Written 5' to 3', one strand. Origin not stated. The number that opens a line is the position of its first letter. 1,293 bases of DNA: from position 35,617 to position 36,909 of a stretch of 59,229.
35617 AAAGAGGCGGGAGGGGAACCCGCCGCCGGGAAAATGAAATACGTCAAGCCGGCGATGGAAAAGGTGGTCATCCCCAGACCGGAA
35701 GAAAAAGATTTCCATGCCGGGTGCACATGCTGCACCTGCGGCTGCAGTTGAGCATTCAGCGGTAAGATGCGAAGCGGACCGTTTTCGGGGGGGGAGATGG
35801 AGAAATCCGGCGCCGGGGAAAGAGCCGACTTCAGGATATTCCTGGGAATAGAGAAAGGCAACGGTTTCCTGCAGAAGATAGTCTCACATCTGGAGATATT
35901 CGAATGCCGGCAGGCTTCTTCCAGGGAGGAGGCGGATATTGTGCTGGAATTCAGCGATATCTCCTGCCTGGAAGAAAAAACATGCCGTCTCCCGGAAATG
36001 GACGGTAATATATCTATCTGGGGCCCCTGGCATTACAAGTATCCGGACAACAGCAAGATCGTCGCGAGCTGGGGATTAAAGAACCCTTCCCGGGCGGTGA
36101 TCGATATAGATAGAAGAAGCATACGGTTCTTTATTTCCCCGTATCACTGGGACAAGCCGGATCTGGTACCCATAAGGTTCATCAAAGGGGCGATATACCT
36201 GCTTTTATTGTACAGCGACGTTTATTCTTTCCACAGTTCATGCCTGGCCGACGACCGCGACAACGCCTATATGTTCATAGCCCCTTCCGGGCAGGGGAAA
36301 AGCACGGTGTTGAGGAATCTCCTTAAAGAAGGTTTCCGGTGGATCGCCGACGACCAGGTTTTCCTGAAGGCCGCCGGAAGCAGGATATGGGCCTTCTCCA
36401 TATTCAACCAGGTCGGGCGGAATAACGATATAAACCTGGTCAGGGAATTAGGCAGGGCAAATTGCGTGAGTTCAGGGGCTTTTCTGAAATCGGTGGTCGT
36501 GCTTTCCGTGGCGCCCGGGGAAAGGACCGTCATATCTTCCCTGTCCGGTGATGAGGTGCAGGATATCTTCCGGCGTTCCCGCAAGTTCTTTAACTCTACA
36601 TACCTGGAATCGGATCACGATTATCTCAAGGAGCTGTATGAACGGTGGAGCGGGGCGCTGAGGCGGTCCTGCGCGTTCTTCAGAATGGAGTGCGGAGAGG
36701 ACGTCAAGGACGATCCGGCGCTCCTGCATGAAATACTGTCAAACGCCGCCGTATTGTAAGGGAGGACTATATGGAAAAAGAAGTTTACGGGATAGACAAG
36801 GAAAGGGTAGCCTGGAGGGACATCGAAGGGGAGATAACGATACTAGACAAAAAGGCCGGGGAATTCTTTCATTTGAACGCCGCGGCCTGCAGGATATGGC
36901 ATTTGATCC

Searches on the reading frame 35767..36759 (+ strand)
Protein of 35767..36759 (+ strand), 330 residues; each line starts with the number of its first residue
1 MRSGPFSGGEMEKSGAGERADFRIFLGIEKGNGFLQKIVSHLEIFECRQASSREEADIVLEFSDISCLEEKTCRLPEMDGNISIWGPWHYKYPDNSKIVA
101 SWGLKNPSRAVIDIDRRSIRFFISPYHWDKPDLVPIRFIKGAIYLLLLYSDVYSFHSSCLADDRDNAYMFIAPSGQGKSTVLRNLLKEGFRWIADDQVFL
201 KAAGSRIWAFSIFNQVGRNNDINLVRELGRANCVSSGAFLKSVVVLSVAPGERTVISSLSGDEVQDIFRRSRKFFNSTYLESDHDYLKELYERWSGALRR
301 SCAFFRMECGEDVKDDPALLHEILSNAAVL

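Call 3: search_protein_families(library=pfam, proteins=[window:35767-36759:+], max_evalue=0.01)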
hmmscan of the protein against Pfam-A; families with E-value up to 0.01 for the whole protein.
window:35767-36759:+ (330 aa): 1 family
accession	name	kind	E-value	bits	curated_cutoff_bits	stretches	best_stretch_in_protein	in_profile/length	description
PF07475.17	Hpr_kinase_C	-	0.0095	15.9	33.3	0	171-205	24-58/171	HPr Serine kinase C-terminal domain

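Call 4: search_protein_families(library=ncbifam, proteins=[window:35767-36759:+], max_evalue=0.01)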
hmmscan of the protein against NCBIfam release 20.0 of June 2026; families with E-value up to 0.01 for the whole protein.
window:35767-36759:+ (330 aa): 2 families
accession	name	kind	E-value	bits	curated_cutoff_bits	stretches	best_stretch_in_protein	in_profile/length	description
TIGR04352.1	HprK_rel_A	equivalog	0.00014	21.1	200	1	155-229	99-171/280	HprK-related kinase A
TIGR00679.1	hpr-ser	equivalog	0.0067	15.7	240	1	173-206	151-185/300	HPr(Ser) kinase/phosphatase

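Call 9: find_homologous_proteins(query=window:35767-36759:+)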
Query window:35767-36759:+ (330 aa): 4 proteins with E <= 0.001 among 2746 candidates.
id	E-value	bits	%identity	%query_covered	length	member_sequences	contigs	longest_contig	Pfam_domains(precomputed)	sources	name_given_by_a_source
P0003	3.6e-192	656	90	97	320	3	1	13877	-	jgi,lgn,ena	-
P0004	3.6e-169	580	81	95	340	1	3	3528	-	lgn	-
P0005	2.2e-125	436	62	90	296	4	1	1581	-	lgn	-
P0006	5.6e-121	422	60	94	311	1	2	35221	-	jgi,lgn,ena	-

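Call 12: find_encoding_contigs(protein=P0006, flank=10000, max_places=4)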
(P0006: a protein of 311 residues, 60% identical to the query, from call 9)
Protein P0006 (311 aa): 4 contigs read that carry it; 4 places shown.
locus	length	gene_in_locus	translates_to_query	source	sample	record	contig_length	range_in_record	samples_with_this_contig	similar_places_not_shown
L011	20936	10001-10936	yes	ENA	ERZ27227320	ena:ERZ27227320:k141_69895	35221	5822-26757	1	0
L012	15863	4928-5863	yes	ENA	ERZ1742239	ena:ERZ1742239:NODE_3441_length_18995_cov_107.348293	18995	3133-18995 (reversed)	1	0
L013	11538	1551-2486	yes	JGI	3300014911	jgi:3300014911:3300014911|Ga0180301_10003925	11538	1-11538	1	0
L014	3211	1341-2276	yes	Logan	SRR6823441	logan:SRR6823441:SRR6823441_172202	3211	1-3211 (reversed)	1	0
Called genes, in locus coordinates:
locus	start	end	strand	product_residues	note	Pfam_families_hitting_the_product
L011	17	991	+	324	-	PF04055:Radical_SAM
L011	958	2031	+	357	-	PF00490:ALAD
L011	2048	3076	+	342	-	PF13353:Fer4_12 (weak), PF04055:Radical_SAM, PF13186:SPASM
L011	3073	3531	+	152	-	PF22451:NirdL-like_HTH, PF17805:AsnC_trans_reg2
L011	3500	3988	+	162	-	PF22451:NirdL-like_HTH, PF17805:AsnC_trans_reg2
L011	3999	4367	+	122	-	PF07238:PilZ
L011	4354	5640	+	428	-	PF00202:Aminotran_3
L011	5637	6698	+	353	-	PF05140:ResB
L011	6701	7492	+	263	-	PF01578:Cytochrom_C_asm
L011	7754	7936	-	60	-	PF07927:HicA_toxin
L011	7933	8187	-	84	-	-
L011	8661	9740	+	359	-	PF04055:Radical_SAM, PF13353:Fer4_12 (weak), PF13186:SPASM (weak)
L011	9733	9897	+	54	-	-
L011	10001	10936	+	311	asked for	-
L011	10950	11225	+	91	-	PF05402:PqqD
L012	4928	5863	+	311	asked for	-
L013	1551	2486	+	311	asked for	-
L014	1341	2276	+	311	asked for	-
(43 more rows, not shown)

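Call 13: find_encoding_contigs(protein=P0004, flank=10000, max_places=4)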
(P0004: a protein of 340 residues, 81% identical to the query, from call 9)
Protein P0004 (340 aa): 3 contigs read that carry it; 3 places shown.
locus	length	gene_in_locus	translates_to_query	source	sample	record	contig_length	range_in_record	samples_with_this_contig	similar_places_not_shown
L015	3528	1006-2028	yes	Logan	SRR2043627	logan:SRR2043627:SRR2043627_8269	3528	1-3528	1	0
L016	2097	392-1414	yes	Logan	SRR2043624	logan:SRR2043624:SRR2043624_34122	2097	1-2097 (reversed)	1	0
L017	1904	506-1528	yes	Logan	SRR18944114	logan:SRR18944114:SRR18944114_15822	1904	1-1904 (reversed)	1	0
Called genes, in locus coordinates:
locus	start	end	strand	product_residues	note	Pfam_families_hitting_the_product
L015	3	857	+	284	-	?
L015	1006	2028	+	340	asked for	-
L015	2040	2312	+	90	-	PF05402:PqqD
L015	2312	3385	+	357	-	PF04055:Radical_SAM, PF13186:SPASM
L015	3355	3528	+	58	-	?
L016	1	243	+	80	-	?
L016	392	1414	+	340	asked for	-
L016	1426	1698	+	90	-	PF05402:PqqD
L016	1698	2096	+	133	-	?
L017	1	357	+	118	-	?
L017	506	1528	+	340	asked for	-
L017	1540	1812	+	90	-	PF05402:PqqD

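Call 14: find_encoding_contigs(protein=P0005, flank=10000, max_places=4)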
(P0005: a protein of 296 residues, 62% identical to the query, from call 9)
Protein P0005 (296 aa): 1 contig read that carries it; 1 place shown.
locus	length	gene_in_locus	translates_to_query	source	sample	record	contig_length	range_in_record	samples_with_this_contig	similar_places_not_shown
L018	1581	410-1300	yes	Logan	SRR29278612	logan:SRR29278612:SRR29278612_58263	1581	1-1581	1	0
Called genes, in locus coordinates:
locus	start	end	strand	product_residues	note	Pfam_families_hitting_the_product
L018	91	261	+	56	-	-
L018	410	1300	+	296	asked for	-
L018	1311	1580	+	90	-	?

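Call 21: find_related_loci(query=A1, collection=genome_contigs, flank=10000)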
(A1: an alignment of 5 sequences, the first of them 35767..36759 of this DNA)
Query A1 (330 aa) in genome_contigs; peptide patterns used: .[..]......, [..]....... (x = any residue, [..] = any of these).
39 stretches matched a pattern; 1 encode a relative of the query (tblastn E <= 1e-3); 1 distinct loci.
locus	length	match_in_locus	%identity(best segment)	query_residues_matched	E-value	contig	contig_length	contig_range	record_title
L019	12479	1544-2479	61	19-330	2e-138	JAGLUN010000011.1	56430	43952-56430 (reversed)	MAG: Candidatus Omnitrophota bacterium isolate RS_11_35 ZL20.bin.35.fa_11, whole genome shotgun sequence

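Call 34: search_solved_structures(query=A1, max_evalue=10)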
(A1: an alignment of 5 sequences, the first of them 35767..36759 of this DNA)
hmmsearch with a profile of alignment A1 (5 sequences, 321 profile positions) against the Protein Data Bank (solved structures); distinct sequences matched with E-value up to 10: 5.
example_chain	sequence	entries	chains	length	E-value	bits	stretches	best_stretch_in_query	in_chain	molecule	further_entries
8a8h_A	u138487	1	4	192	1.2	11.6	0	161-189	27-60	APS kinase from Methanothermococcus thermolithotrophicus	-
7dzu_A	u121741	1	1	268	1.6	11.2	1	198-229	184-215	DLH domain-containing protein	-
7dzt_A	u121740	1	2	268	1.6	11.2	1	198-229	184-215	DLH domain-containing protein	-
7dzv_A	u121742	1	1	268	1.6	11.1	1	198-229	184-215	DLH domain-containing protein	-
10sr_A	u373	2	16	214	2.1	10.8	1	157-179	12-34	Guanylate kinase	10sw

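Call 42: predict_structure(alignment_id=A1)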
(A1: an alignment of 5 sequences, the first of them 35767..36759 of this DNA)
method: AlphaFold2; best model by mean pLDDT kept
length: 330 residues; sequences in the alignment: 5
mean_pLDDT: 42.4   pTM: 0.38
mean pLDDT of the five models: 42.4, 42.1, 39.6, 39.5, 37.5
residues with pLDDT >= 90: 0; 70-90: 5; 50-70: 83; < 50: 242
segments of 3 or more residues with pLDDT < 50: 1-20, 29-48, 75-88, 103-106, 129-137, 147-155, 159-178, 189-330
pLDDT, mean of each block of 10 residues (from residue 1): 29 33 54 36 42 65 67 45 36 58 54 68 57 44 49 45 45 46 51 39 28 30 43 37 30 34 39 30 37 31 26 40 33
secondary structure, 60 per line:
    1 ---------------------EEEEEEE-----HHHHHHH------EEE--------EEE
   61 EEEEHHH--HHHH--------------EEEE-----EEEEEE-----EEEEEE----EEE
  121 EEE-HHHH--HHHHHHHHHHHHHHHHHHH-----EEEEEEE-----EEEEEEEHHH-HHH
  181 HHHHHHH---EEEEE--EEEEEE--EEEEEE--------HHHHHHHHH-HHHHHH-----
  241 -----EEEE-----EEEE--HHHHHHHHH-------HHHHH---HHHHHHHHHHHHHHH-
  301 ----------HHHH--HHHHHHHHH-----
elements in order: E22-28 H34-40 E47-49 E58-64 H70-73 E88-91 E97-102 E108-113 E118-123 H125-128 H131-149 E155-161 E167-173 H178-187 E191-195 E198-203 E206-211 H220-228 H230-235 E246-249 E255-258 H261-269 H277-281 H285-299 H311-314 H317-325

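Call 43: search_protein_representatives(alignment_id=A1)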
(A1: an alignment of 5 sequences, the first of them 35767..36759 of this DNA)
Query: 5 sequences, 321 profile positions. Proteins with E-value up to 0.001 (for the whole library): 241; up to 1e-10: 2; up to 1e-30: 2. The best 150 are listed.
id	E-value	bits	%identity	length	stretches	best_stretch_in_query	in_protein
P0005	3.1e-177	605.0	-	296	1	26-321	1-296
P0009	1.3e-67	244.8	-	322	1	13-320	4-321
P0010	1.4e-09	54.1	-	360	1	99-252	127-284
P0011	7.5e-09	51.7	-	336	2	109-203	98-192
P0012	2.4e-08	50.1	-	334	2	103-198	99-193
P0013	3.7e-08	49.4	-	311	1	133-231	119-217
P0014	6.8e-08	48.6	-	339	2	104-203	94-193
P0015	1.0e-07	48.0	-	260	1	139-196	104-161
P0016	1.7e-07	47.2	-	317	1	113-263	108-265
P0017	2.0e-07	47.0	-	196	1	81-201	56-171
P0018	2.3e-07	46.8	-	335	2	136-203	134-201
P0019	3.4e-07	46.3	-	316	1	128-316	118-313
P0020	3.4e-07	46.2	-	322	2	131-203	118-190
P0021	3.9e-07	46.1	-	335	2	130-203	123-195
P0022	4.0e-07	46.0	-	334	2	119-205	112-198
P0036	3.3e-06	43.0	-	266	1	95-317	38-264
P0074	2.7e-05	40.0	-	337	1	15-317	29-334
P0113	8.7e-05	38.4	-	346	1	125-315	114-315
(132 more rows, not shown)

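Call 44: find_encoding_contigs(protein=P0009, flank=10000, max_places=4)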
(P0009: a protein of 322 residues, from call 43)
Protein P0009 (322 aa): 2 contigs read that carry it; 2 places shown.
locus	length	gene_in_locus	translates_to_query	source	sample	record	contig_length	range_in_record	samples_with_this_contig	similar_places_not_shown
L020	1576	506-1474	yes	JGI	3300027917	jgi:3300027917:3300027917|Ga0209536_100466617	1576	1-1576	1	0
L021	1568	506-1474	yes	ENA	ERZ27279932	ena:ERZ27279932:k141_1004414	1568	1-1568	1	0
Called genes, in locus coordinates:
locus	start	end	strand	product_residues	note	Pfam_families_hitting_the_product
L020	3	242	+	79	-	?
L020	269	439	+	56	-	-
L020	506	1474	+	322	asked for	-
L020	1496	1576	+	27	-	?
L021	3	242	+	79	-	?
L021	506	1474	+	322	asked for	-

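Call 48: search_protein_families(library=ncbifam, alignment_id=A3, max_evalue=0.001)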
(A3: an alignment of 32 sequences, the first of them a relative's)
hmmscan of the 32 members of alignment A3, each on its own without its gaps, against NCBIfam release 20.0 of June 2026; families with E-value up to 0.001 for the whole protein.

A. member 1, P0009 (322 aa): 5 families
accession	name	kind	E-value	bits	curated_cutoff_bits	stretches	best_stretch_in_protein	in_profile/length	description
TIGR04355.1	HprK_rel_B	hypoth_equivalog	1.4e-08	34.2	200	1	112-188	124-197/351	HprK-related kinase B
TIGR04352.1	HprK_rel_A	equivalog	2.3e-07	30.2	200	1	132-190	94-151/280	HprK-related kinase A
TIGR00224.1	pckA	equivalog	0.00031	19.7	590.05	1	118-163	200-245/532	phosphoenolpyruvate carboxykinase (ATP)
NF006820.0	PRK09344.1-2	subfamily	0.00032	19.5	636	1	118-163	197-242/529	phosphoenolpyruvate carboxykinase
NF000361.1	self_FomB_kinase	exception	0.00079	18.6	400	1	117-193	111-182/325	FomB family phosphonate monophosphate kinase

B. families by the number of members that match (of 32 scanned): 10 families
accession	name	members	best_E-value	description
TIGR04352.1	HprK_rel_A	30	2e-17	HprK-related kinase A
TIGR04355.1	HprK_rel_B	29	5.2e-10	HprK-related kinase B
TIGR00679.1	hpr-ser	26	4.8e-10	HPr(Ser) kinase/phosphatase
TIGR04249.1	SCM_chp_ScmC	16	8.6e-08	SynChlorMet cassette protein ScmC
NF003883.0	PRK05428.2-1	16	6e-06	HPr kinase/phosphorylase-related protein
NF006820.0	PRK09344.1-2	2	0.00032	phosphoenolpyruvate carboxykinase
TIGR00224.1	pckA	1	0.00031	phosphoenolpyruvate carboxykinase (ATP)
NF004549.0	PRK05896.1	1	0.00073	DNA polymerase III subunits gamma and tau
NF000361.1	self_FomB_kinase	1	0.00079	FomB family phosphonate monophosphate kinase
NF007027.0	PRK09493.1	1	0.00086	glutamine ABC transporter ATP-binding protein GlnQ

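Call 54: find_related_loci(query=A4, collection=metagenome_contigs, flank=6000)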
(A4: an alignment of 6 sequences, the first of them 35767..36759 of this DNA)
Query A4 (330 aa) in metagenome_contigs; peptide patterns used: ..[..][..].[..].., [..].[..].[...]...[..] (x = any residue, [..] = any of these).
90 stretches matched a pattern; 2 encode a relative of the query (tblastn E <= 1e-3); 2 distinct loci.
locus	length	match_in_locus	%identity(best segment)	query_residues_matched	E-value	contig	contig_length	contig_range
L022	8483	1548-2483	59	19-330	6e-129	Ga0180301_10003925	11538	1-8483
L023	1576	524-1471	34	25-330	4e-63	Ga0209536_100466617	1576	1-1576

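Call 55: search_protein_families(library=ncbifam, proteins=[P0010, P0011, P0012, P0013, P0014, P0016, P0018, P0019, P0020, P0021], max_evalue=0.00001)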
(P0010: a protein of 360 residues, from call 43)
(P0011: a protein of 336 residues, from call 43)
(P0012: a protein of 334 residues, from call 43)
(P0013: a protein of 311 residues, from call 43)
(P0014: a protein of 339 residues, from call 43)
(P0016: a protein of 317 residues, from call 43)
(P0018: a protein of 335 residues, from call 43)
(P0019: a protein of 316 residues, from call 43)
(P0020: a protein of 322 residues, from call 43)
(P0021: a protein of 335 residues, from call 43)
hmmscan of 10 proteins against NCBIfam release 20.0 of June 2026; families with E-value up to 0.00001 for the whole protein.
P0010 (360 aa): 3 families
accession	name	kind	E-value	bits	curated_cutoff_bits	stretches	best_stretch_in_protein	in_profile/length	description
TIGR04352.1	HprK_rel_A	equivalog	1.9e-12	46.9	200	1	173-338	98-268/280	HprK-related kinase A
TIGR04355.1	HprK_rel_B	hypoth_equivalog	1.5e-09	37.4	200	1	163-224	136-197/351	HprK-related kinase B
TIGR00679.1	hpr-ser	equivalog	3.6e-07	29.7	240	1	173-226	133-187/300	HPr(Ser) kinase/phosphatase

P0011 (336 aa): 3 families
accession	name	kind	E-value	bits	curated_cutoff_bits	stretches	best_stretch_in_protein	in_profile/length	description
TIGR00679.1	hpr-ser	equivalog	4.8e-10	39.2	240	1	144-189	142-188/300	HPr(Ser) kinase/phosphatase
TIGR04355.1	HprK_rel_B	hypoth_equivalog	4.9e-09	35.8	200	1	130-196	142-207/351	HprK-related kinase B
TIGR04352.1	HprK_rel_A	equivalog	5.9e-09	35.4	200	1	133-304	97-266/280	HprK-related kinase A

P0012 (334 aa): 2 families
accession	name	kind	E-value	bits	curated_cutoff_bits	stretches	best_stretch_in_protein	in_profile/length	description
TIGR04352.1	HprK_rel_A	equivalog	8.4e-12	44.8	200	1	135-310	92-266/280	HprK-related kinase A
TIGR04355.1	HprK_rel_B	hypoth_equivalog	1.6e-08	34.1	200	1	137-196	142-201/351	HprK-related kinase B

P0013 (311 aa): 1 family
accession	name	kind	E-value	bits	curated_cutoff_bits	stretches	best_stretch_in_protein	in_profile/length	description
TIGR04352.1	HprK_rel_A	equivalog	1.6e-09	37.3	200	1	127-179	94-145/280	HprK-related kinase A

P0014 (339 aa): 3 families
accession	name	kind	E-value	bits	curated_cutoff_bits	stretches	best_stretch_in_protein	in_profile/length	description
TIGR04352.1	HprK_rel_A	equivalog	1.8e-16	60.1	200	1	120-318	83-279/280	HprK-related kinase A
TIGR04355.1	HprK_rel_B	hypoth_equivalog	3.6e-09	36.2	200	1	137-193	148-203/351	HprK-related kinase B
TIGR00679.1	hpr-ser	equivalog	6.2e-09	35.5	240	1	139-185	136-182/300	HPr(Ser) kinase/phosphatase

P0016 (317 aa): 3 families
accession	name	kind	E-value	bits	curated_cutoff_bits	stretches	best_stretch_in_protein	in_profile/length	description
TIGR04355.1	HprK_rel_B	hypoth_equivalog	1.5e-09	37.4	200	1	138-191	144-197/351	HprK-related kinase B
TIGR04352.1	HprK_rel_A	equivalog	7.4e-09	35.1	200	1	136-188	94-146/280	HprK-related kinase A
TIGR00679.1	hpr-ser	equivalog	2e-06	27.3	240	1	135-193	128-187/300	HPr(Ser) kinase/phosphatase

P0018 (335 aa): 3 families
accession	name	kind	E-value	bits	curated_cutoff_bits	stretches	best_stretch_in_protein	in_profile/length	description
TIGR04352.1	HprK_rel_A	equivalog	1.4e-14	53.9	200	1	139-310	94-266/280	HprK-related kinase A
TIGR04355.1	HprK_rel_B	hypoth_equivalog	1.1e-07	31.3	200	1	139-212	142-214/351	HprK-related kinase B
TIGR00679.1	hpr-ser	equivalog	2.3e-06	27.1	240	1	156-195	145-185/300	HPr(Ser) kinase/phosphatase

P0019 (316 aa): 1 family
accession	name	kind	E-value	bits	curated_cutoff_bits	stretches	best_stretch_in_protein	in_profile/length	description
TIGR04355.1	HprK_rel_B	hypoth_equivalog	1e-08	34.7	200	1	65-187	82-198/351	HprK-related kinase B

P0020 (322 aa): 3 families
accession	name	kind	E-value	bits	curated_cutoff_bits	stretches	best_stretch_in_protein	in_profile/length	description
TIGR04352.1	HprK_rel_A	equivalog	2e-17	63.2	200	1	126-302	92-267/280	HprK-related kinase A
TIGR04355.1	HprK_rel_B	hypoth_equivalog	7.7e-08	31.8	200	1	127-190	141-203/351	HprK-related kinase B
TIGR00679.1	hpr-ser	equivalog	2.3e-06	27.1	240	1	136-185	136-185/300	HPr(Ser) kinase/phosphatase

P0021 (335 aa): 4 families
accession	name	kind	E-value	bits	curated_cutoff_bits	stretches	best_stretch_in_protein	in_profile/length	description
TIGR04352.1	HprK_rel_A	equivalog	1.8e-14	53.5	200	1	137-310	97-268/280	HprK-related kinase A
TIGR04355.1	HprK_rel_B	hypoth_equivalog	2.6e-09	36.7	200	1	123-201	131-209/351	HprK-related kinase B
TIGR04249.1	SCM_chp_ScmC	equivalog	8.6e-08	31.8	125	1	132-193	121-182/292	SynChlorMet cassette protein ScmC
NF003883.0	PRK05428.2-1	equivalog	6.6e-06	25.6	252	0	139-187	18-66/189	HPr kinase/phosphorylase-related protein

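Call 56: find_encoding_contigs(protein=P0010, flank=6000, max_places=2)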
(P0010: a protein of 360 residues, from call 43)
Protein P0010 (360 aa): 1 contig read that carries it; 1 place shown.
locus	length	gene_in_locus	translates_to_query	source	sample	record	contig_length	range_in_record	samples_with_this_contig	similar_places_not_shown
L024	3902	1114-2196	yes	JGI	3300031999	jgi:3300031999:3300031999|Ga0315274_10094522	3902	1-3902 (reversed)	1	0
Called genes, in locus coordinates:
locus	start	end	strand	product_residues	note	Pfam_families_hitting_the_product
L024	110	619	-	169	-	PF13471:Transglut_core3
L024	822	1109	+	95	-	PF05402:PqqD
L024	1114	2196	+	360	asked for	PF27840:ScmC (faint), PF07475:Hpr_kinase_C (weak)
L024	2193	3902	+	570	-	?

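Call 57: find_encoding_contigs(protein=P0011, flank=6000, max_places=2)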
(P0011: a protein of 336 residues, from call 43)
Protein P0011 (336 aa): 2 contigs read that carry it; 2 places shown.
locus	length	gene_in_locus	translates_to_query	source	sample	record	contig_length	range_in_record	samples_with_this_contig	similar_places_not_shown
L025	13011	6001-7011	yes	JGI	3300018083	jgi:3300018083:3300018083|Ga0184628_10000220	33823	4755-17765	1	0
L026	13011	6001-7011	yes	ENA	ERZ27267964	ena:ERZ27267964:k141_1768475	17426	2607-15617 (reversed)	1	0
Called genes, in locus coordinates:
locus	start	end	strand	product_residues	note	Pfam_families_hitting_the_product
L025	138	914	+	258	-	-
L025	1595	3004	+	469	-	PF02629:CoA_binding (weak), PF13380:CoA_binding_2, PF00561:Abhydrolase_1, PF12697:Abhydrolase_6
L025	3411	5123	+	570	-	-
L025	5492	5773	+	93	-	PF13471:Transglut_core3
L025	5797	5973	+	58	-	-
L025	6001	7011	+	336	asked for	PF27840:ScmC (weak), PF07475:Hpr_kinase_C, PF13671:AAA_33 (faint)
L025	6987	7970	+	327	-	PF04055:Radical_SAM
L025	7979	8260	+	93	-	PF05402:PqqD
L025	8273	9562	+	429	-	PF14907:NTP_transf_5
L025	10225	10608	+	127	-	PF13545:HTH_Crp_2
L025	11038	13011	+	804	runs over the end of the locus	PF00122:E1-E2_ATPase, PF00702:Hydrolase, PF13246:Cation_ATPase, PF00689:Cation_ATPase_C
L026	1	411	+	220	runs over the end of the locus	-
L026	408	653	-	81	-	-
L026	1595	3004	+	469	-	PF02629:CoA_binding (weak), PF13380:CoA_binding_2, PF00561:Abhydrolase_1, PF12697:Abhydrolase_6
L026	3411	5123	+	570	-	-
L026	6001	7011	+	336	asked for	PF27840:ScmC (weak), PF07475:Hpr_kinase_C, PF13671:AAA_33 (faint)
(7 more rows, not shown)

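Call 58: find_encoding_contigs(protein=P0021, flank=6000, max_places=2)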
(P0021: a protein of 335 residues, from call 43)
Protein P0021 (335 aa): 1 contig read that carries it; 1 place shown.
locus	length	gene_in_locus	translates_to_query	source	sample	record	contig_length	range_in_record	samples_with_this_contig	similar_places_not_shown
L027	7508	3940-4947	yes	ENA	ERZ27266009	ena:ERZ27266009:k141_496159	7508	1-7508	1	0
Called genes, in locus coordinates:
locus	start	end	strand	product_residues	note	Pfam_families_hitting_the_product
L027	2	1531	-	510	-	?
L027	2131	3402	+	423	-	PF14907:NTP_transf_5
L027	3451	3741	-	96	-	PF05402:PqqD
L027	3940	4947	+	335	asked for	PF27840:ScmC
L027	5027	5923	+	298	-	PF01408:GFO_IDH_MocA, PF03446:NAD_binding_2 (weak), PF03807:F420_oxidored, PF10727:Rossmann-like, PF10728:DUF2520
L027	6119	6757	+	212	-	-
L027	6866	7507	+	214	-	?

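Call 60: search_protein_families(library=pfam, proteins=[window:35767-36759:+, P0009, P0006], max_evalue=10)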
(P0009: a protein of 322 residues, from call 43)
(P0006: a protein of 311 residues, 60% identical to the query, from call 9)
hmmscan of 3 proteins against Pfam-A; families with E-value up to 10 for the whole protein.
window:35767-36759:+ (330 aa): 3 families
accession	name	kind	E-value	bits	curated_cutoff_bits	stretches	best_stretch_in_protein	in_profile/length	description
PF07475.17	Hpr_kinase_C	-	0.0095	15.9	33.3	1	171-205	24-58/171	HPr Serine kinase C-terminal domain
PF13401.12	AAA_22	-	0.088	13.6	27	1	165-197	5-36/130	AAA domain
PF25199.1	nSTAND_NTPase5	-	0.22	11.8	34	1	158-185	34-61/145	Novel STAND NTPase 5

P0009 (322 aa): 33 families (the best 25 are shown)
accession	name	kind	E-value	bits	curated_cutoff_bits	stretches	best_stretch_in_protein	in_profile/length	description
PF01293.25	PEPCK_ATP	-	0.00028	20.1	26.5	1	118-164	180-227/465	Phosphoenolpyruvate carboxykinase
PF00005.33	ABC_tran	-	0.0035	18.4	25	1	145-170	9-34/137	ABC transporter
PF13671.12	AAA_33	-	0.0047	17.7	27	1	150-186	2-39/143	AAA domain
PF24389.1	ORC-CDC6-like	-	0.0067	15.6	27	1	147-179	33-65/571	ORC-CDC6-like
PF13555.12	AAA_29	-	0.007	16.5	27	1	142-164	18-39/61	P-loop containing region of AAA domain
PF02367.23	TsaE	-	0.0094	16.3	26.6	1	144-170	18-44/128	Threonylcarbamoyl adenosine biosynthesis protein TsaE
PF07475.17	Hpr_kinase_C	-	0.0099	15.9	33.3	1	146-188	17-59/171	HPr Serine kinase C-terminal domain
PF00910.28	RNA_helicase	-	0.012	16.5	21.5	1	150-221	1-72/105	RNA helicase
PF13604.12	AAA_30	-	0.014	15.6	27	1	142-169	13-40/191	AAA domain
PF05729.18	NACHT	-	0.016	15.5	26.7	1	150-169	3-22/167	NACHT domain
PF25199.1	nSTAND_NTPase5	-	0.018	15.3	34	1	143-167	37-61/145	Novel STAND NTPase 5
PF12775.13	AAA_7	-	0.018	15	25.8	1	144-170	30-56/181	P-loop containing dynein motor region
PF13401.12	AAA_22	-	0.023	15.5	27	1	147-181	5-38/130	AAA domain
PF13521.12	AAA_28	-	0.025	15.2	27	1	150-176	2-29/164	AAA domain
PF20720.3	nSTAND3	-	0.03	14.5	27.2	1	141-170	11-40/155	Novel STAND NTPase 3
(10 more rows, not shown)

P0006 (311 aa): 2 families
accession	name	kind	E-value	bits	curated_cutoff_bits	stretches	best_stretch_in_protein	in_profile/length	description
PF07475.17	Hpr_kinase_C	-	0.06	13.3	33.3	1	154-187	26-59/171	HPr Serine kinase C-terminal domain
PF25199.1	nSTAND_NTPase5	-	0.14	12.4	34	1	139-166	34-61/145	Novel STAND NTPase 5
